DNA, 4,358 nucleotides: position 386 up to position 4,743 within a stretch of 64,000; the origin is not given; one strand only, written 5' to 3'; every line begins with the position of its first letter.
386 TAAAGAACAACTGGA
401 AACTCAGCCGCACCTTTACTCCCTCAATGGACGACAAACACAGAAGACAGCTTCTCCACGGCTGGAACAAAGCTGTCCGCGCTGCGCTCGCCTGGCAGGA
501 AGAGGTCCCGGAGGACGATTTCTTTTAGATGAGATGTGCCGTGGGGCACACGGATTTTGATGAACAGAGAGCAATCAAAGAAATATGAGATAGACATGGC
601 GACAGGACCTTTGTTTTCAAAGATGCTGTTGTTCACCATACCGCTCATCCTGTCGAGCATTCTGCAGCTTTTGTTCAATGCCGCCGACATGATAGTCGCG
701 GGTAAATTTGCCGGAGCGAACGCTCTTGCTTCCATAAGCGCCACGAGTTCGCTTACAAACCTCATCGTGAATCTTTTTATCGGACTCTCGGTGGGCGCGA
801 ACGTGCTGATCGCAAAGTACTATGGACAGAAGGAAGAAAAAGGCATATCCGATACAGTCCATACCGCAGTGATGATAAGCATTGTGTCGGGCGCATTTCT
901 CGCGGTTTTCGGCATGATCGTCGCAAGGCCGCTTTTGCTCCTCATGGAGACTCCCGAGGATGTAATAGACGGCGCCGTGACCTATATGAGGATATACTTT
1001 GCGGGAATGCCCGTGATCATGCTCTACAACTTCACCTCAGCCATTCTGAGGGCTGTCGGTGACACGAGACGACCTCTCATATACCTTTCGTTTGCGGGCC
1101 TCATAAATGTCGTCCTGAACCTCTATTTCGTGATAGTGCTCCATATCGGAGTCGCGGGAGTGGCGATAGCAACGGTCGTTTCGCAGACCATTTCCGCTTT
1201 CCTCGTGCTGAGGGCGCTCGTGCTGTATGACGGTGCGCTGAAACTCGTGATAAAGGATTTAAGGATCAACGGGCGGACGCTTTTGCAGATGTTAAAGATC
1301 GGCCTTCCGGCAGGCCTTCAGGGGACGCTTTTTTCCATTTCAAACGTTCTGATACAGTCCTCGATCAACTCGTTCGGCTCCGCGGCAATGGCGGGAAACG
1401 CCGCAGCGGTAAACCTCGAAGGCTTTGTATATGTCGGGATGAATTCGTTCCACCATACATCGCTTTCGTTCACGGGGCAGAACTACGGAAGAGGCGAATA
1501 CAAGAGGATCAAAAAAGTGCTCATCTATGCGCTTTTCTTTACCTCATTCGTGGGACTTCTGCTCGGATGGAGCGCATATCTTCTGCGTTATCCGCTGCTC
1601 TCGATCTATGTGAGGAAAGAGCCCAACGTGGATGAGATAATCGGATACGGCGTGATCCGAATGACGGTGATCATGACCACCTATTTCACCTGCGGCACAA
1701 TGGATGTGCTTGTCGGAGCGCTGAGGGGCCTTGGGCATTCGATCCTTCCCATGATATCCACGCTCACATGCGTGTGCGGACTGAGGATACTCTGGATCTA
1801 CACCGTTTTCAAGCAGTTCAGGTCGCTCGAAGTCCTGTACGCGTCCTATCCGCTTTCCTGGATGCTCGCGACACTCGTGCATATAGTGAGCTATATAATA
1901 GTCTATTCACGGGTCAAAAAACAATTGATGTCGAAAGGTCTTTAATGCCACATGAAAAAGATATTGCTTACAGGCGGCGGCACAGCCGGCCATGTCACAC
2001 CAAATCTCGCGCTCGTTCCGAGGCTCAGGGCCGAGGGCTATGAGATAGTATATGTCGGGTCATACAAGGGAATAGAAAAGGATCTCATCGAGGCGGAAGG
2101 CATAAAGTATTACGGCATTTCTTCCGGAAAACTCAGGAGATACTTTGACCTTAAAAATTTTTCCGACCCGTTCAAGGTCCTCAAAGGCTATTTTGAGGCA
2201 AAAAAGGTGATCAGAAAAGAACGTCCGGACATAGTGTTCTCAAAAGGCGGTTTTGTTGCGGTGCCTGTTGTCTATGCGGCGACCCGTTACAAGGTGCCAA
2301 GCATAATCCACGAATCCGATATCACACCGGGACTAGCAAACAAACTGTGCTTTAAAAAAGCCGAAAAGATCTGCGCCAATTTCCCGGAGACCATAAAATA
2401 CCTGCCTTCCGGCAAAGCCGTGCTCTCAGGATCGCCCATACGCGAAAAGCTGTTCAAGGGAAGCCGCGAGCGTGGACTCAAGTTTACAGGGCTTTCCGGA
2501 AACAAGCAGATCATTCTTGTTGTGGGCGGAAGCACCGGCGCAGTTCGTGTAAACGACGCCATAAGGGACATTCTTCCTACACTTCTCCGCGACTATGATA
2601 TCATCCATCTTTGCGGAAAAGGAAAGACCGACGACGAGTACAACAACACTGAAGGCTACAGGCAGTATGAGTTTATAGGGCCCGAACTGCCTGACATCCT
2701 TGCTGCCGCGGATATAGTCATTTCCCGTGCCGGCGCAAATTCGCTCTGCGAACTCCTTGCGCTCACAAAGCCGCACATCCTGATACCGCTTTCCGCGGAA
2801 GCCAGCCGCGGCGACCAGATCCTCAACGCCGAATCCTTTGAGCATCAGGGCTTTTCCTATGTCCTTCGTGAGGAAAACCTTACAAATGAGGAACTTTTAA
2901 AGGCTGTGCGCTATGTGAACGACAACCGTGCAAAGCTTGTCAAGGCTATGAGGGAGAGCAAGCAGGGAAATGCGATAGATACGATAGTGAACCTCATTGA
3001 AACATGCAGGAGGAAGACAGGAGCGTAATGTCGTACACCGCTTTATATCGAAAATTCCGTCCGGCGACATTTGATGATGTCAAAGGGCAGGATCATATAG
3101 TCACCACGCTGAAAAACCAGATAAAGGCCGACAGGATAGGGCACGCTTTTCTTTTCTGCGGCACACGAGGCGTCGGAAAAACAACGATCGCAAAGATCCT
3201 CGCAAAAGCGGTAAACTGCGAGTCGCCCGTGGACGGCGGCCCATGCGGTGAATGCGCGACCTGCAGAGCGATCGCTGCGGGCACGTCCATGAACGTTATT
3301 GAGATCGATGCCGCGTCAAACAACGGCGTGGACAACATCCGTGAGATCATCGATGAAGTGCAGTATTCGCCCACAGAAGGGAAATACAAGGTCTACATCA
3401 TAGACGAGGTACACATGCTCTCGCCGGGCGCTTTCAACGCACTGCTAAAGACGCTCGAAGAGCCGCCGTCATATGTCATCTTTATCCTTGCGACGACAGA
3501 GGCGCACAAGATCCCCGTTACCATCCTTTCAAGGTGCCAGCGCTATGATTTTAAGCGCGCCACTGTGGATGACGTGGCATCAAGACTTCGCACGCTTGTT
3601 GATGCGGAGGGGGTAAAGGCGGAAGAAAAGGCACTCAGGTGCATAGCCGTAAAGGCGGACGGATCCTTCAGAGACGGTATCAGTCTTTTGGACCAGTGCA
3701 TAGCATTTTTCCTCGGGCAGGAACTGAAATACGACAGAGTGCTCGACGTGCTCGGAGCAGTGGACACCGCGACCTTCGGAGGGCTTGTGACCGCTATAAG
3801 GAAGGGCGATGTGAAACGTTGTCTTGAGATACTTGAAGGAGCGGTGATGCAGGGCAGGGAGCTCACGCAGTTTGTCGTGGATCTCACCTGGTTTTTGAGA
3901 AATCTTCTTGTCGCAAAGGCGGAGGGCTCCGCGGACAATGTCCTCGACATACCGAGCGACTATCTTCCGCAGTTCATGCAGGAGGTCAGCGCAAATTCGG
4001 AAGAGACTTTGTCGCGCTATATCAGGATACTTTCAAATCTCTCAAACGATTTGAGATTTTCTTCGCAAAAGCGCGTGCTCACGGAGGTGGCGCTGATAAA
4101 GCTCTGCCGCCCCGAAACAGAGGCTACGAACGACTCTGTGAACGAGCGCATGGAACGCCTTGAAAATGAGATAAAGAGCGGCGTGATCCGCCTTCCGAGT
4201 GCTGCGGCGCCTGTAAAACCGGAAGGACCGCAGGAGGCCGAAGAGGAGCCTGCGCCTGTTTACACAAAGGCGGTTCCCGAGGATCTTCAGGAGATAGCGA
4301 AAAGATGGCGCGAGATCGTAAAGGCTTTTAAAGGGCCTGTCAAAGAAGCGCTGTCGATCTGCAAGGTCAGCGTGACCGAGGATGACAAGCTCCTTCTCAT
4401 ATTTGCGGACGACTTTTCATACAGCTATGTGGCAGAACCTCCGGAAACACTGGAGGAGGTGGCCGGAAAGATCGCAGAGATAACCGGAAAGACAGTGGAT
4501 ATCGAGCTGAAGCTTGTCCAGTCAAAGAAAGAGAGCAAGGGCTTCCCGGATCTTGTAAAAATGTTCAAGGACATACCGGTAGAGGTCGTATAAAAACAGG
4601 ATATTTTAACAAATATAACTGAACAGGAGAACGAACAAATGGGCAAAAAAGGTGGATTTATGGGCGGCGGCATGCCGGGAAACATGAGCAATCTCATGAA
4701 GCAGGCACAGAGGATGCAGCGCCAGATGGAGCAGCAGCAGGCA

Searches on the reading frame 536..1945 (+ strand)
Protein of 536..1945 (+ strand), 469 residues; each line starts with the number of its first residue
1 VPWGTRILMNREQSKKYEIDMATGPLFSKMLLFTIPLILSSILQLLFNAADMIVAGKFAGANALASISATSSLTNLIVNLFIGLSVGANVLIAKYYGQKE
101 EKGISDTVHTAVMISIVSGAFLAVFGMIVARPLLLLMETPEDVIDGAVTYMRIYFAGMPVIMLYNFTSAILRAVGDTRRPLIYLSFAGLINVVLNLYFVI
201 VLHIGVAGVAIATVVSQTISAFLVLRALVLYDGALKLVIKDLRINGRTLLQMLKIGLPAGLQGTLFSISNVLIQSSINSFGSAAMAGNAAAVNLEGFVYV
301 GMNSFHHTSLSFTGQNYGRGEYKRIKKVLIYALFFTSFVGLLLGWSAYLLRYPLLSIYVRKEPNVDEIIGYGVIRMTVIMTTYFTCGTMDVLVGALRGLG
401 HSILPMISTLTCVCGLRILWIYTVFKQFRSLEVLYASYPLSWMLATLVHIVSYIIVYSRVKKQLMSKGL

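Call 77: search_protein_families(library=pfam, proteins=[window:536-1945:+], max_evalue=0.00001)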
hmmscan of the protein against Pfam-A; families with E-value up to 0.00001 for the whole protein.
window:536-1945:+ (469 aa): 1 family
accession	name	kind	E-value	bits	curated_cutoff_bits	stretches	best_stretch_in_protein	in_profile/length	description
PF01554.23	MatE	-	2.8e-47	160.9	24.9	2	36-195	1-159/161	MatE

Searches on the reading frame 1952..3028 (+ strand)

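Call 77: search_protein_families(library=pfam, proteins=[window:1952-3028:+], max_evalue=0.00001)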
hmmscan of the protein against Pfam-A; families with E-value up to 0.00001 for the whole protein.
window:1952-3028:+ (358 aa): 2 families
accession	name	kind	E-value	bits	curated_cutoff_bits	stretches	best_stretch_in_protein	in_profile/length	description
PF03033.26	Glyco_transf_28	-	2.2e-41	141.6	26.2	1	4-140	1-137/139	Glycosyltransferase family 28 N-terminal domain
PF04101.22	Glyco_tran_28_C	-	2.5e-33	115.9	22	1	187-338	1-156/166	Glycosyltransferase family 28 C-terminal domain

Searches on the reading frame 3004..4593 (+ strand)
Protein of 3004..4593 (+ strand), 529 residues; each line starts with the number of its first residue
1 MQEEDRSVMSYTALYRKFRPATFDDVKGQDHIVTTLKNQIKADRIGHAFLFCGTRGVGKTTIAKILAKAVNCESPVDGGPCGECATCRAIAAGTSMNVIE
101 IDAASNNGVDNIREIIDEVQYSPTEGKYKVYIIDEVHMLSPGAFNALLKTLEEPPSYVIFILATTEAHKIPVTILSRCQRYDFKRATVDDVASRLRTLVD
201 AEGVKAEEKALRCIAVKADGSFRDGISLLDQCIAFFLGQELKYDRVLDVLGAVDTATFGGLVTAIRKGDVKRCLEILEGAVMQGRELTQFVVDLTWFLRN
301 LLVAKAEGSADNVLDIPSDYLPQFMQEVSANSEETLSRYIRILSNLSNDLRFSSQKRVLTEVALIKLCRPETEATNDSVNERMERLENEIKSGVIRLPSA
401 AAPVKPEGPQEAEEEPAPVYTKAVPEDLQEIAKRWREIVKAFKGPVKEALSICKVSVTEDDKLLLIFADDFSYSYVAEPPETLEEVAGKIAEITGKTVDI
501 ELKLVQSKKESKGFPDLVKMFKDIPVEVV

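Call 77: search_protein_families(library=pfam, proteins=[window:3004-4593:+], max_evalue=0.00001)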
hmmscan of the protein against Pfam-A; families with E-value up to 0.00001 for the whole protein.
window:3004-4593:+ (529 aa): 6 families
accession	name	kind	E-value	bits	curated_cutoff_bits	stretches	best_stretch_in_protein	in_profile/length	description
PF13177.12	DNA_pol3_delta2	-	6.3e-48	163.2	27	1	29-185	2-159/161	DNA polymerase III, delta subunit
PF00004.35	AAA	-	2.2e-14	54.4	21.2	1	81-180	9-125/131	ATPase family associated with various cellular activities (AAA)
PF12169.13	DNA_pol3_gamma3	-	5.2e-14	52.7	24.4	1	244-369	4-129/143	DNA polymerase III subunits gamma and tau domain III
PF22608.2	DNAX_ATPase_lid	-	2.2e-13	50.2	27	1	191-235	2-46/49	DNA polymerase III clamp loader subunit, ATPase lid domain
PF05496.18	RuvB_N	-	7.6e-08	32.7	27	1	19-122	2-106/159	Holliday junction DNA helicase RuvB P-loop domain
PF13401.12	AAA_22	-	8.2e-06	26.6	27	0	50-163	9-121/130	AAA domain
